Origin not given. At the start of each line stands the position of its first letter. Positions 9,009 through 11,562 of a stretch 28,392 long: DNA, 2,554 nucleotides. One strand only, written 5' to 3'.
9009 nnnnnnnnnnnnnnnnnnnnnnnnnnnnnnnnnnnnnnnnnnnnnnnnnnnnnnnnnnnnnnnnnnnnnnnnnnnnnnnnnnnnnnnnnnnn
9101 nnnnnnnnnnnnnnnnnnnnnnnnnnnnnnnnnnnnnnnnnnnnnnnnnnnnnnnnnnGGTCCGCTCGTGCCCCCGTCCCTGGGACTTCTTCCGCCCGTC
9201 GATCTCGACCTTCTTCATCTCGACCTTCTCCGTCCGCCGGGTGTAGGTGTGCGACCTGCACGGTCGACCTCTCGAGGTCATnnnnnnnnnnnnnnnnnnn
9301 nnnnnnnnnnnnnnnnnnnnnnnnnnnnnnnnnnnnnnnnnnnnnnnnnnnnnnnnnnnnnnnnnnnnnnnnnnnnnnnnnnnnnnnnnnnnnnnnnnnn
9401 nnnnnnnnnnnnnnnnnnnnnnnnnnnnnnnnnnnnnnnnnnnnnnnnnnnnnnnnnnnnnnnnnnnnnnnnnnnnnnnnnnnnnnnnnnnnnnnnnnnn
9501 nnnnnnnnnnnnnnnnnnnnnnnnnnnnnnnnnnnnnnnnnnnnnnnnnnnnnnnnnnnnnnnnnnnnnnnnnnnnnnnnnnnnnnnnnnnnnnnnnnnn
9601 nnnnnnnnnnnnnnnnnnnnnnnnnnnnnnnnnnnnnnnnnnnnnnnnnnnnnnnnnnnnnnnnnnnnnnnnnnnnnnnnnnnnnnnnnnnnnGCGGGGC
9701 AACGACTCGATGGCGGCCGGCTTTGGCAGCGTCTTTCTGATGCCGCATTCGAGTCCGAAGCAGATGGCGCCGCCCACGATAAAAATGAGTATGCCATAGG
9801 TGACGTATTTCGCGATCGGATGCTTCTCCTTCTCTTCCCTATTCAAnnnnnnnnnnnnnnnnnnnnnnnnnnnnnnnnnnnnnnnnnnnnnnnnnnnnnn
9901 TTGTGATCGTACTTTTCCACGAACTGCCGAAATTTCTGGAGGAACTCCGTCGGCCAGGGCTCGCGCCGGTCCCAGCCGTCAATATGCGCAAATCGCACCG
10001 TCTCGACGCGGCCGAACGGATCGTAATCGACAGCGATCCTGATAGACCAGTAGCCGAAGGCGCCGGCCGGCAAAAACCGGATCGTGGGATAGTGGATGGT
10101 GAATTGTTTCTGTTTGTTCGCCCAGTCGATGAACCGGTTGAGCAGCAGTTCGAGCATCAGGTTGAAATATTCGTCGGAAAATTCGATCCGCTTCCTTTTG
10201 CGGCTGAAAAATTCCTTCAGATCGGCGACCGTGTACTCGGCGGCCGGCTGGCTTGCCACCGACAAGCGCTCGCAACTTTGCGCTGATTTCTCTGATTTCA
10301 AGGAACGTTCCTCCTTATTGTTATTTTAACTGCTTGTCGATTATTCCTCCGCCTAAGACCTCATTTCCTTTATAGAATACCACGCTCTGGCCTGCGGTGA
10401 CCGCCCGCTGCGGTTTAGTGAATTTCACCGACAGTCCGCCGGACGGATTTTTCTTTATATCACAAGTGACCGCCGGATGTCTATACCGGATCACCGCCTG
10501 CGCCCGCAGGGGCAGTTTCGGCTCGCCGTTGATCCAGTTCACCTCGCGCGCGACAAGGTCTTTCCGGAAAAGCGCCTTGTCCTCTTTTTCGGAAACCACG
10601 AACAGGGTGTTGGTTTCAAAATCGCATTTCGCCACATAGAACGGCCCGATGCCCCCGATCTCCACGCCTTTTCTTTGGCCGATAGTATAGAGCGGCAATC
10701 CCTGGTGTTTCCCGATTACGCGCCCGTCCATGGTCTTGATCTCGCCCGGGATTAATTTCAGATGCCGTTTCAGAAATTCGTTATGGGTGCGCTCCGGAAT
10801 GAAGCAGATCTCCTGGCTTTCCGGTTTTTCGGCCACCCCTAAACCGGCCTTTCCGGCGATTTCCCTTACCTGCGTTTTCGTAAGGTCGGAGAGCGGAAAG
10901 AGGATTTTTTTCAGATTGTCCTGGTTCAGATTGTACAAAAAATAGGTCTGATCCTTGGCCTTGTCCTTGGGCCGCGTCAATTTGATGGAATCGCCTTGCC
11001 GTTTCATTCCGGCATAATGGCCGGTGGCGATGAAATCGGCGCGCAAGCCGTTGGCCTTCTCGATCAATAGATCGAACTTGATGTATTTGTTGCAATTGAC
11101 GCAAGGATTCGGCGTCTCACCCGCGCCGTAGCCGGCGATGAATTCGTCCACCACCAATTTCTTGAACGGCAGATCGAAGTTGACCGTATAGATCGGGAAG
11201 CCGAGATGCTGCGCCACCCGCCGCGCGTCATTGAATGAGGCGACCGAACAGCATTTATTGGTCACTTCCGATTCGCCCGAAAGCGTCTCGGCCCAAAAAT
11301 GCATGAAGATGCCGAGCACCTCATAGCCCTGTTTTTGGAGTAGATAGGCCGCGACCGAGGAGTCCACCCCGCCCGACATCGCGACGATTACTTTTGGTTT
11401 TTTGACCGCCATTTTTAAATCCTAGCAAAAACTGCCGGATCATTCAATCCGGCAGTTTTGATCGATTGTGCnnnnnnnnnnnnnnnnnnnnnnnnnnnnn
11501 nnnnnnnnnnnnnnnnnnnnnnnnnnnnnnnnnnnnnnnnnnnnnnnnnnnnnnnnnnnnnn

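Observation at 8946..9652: Self-contained 690-nt transcription unit: hairpin-dense RNA with two micro-ORFs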

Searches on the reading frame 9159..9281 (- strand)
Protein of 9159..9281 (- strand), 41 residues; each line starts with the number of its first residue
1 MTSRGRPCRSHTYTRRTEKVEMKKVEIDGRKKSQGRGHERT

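Call 66: search_protein_families(library=pfam, proteins=[window:9159-9281:-], max_evalue=10)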
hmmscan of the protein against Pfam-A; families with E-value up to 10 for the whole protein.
window:9159-9281:- (41 aa): 0 families

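Call 83: search_protein_representatives(alignment_id=A5)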
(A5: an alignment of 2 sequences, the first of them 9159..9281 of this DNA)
Query: 2 sequences, 49 profile positions. Proteins with E-value up to 0.001 (for the whole library): 4; up to 1e-10: 1; up to 1e-30: 0. The best 4 are listed.
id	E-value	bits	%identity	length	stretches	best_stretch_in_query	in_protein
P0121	5.6e-15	71.5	-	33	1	17-49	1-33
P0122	1.6e-08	50.9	-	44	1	1-44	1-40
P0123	1.2e-07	48.1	-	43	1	1-43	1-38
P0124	2.6e-04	37.4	-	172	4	3-19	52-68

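Call 85: find_encoding_contigs(protein=P0122, flank=5000, max_places=4)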
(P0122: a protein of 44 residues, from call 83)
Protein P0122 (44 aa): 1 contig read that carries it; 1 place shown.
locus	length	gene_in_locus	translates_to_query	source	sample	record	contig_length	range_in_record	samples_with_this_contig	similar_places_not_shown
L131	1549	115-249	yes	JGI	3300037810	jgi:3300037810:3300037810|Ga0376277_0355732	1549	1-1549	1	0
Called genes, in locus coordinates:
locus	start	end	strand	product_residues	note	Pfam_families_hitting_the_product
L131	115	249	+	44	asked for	-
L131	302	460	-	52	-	-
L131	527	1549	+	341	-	?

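Call 86: find_encoding_contigs(protein=P0123, flank=5000, max_places=4)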
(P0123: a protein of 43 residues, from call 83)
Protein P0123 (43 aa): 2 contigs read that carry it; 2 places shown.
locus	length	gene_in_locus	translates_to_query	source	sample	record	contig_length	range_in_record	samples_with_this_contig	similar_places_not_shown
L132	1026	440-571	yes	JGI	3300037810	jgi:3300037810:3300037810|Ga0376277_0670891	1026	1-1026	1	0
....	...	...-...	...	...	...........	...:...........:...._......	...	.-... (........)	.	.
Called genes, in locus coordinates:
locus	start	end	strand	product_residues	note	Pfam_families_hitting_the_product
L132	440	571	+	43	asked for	-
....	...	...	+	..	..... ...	-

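Call 87: find_encoding_contigs(protein=P0124, flank=5000, max_places=4)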
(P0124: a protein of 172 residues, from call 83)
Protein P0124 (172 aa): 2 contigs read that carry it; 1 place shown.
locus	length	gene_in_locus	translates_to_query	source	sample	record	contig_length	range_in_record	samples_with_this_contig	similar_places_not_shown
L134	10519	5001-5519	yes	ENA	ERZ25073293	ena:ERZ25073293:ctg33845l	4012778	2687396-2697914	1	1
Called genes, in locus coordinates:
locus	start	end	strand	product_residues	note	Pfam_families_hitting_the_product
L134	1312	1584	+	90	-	-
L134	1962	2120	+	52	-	-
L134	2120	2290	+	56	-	PF07177:Neuralized (weak)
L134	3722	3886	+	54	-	-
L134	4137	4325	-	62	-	-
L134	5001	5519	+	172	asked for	-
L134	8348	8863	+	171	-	PF07177:Neuralized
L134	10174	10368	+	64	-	-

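Call 93: search_protein_families(library=ncbifam, proteins=[window:9159-9281:-, P0122, P0123], max_evalue=10)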
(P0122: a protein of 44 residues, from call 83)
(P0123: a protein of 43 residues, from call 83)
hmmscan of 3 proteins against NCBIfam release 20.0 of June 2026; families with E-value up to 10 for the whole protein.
window:9159-9281:- (41 aa): 0 families

P0122 (44 aa): 0 families

P0123 (43 aa): 0 families

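Call 102: find_homologous_proteins(query=A9, max_evalue=10)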
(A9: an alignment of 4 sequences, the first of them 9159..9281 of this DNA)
Query A9 (4 sequences) (41 aa, profile of the alignment): 3 proteins with E <= 10 among 17 candidates.
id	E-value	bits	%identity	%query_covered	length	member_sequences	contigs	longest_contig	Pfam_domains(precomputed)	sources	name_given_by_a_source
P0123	5.2e-21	93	49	90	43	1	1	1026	-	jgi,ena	jgi:hypothetical protein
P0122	8.7e-21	92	54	90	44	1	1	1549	-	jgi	jgi:hypothetical protein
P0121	7.7e-12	63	-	-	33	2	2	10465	-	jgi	jgi:hypothetical protein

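Call 103: find_encoding_contigs(protein=P0121, flank=5000, max_places=5)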
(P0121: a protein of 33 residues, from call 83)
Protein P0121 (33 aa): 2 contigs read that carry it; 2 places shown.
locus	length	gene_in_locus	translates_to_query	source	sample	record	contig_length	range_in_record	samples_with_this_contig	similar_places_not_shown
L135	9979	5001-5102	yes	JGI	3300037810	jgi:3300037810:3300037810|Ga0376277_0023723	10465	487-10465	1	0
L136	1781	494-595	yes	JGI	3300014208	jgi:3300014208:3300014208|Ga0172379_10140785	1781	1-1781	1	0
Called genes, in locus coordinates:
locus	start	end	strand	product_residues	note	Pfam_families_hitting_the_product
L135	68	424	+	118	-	PF18924:DUF5674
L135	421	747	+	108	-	-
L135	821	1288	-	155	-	-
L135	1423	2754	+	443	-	PF02568:ThiI (faint), PF03054:tRNA_Me_trans, PF20259:tRNA_Me_trans_M, PF20258:tRNA_Me_trans_C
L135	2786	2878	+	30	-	-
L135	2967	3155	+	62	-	-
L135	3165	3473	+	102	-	-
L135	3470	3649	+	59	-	-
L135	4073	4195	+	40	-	-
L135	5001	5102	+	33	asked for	-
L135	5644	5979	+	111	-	PF01541:GIY-YIG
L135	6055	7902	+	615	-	PF01411:tRNA-synt_2c, PF07973:tRNA_SAD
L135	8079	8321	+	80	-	PF01176:eIF-1a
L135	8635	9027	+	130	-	PF00416:Ribosomal_S13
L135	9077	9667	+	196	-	PF00411:Ribosomal_S11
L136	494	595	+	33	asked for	-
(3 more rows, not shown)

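Call 104: list_cluster_members(proteins=[P0121, P0122, P0123])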
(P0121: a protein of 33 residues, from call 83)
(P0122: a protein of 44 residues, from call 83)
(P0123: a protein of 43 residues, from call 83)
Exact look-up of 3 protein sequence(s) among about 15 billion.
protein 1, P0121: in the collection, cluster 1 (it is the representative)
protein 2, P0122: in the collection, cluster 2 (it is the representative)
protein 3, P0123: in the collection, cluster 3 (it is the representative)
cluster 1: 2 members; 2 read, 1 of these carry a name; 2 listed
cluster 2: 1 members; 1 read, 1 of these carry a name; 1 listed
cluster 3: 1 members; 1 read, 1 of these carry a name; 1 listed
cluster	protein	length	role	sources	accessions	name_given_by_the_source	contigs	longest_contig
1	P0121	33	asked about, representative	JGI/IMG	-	hypothetical protein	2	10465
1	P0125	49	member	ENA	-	-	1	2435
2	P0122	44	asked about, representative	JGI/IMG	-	hypothetical protein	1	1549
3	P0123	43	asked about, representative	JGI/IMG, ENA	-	hypothetical protein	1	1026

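Call 105: find_encoding_contigs(protein=P0125, flank=5000, max_places=3)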
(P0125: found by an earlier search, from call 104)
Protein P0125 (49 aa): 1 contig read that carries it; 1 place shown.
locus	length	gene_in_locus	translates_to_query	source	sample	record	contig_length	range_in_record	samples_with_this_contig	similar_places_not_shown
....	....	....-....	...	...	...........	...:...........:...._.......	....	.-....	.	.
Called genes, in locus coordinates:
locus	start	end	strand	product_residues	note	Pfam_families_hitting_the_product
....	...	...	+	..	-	-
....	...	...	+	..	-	-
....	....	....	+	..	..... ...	-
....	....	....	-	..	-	-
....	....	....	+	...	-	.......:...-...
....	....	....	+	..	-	?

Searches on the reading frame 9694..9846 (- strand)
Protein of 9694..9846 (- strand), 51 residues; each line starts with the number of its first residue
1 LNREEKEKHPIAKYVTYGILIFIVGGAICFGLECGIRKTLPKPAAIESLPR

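Call 66: search_protein_families(library=pfam, proteins=[window:9694-9846:-], max_evalue=10)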
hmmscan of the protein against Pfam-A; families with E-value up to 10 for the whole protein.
window:9694-9846:- (51 aa): 1 family
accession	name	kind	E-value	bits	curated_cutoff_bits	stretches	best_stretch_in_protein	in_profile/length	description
PF24418.1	DUF7550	-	0.051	13.7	27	1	14-32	37-55/59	Family of unknown function (DUF7550)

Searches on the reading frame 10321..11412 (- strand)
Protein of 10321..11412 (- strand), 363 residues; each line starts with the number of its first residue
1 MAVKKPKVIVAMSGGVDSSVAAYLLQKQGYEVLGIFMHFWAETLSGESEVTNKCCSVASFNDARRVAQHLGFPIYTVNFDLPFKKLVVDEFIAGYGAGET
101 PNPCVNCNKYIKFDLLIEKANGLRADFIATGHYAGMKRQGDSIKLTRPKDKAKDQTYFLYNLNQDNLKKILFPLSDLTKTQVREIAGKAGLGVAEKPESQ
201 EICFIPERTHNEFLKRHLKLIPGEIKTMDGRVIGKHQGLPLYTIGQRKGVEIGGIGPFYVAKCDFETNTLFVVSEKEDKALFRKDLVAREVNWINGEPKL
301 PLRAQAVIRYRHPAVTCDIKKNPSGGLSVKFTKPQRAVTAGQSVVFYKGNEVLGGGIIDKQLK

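Call 12: search_protein_families(library=pfam, proteins=[window:10321-11412:-], max_evalue=0.01)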
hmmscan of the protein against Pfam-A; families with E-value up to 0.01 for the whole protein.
window:10321-11412:- (363 aa): 9 families
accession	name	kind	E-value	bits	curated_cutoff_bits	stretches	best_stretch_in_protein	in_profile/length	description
PF03054.22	tRNA_Me_trans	-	9.1e-77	257.7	20.6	1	7-206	2-201/202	tRNA methyl transferase HUP domain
PF20258.4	tRNA_Me_trans_C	-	3.7e-22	78.9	20.6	1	284-358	2-77/77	Aminomethyltransferase beta-barrel domain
PF20259.3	tRNA_Me_trans_M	-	2.5e-21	75.4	27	1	212-273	2-65/66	tRNA methyl transferase PRC-barrel domain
PF02568.20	ThiI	-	1.5e-05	25.1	20.5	1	7-58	5-56/197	Thiamine biosynthesis protein (ThiI)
PF06508.19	QueC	-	2.8e-05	24.1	22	1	7-56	1-49/210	Queuosine biosynthesis protein QueC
PF02540.23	NAD_synthase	-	4e-05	23.3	21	1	7-37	20-52/242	NAD synthase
PF24167.1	DUF7411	-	0.00073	19.6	28.7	1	7-81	2-60/194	Family of unknown function (DUF7411)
PF00764.25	Arginosuc_synth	-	0.0025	18.3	27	1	7-40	1-35/162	Arginosuccinate synthase N-terminal HUP domain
PF01171.26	ATP_bind_3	-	0.0054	16.9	27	0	7-132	1-104/182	PP-loop family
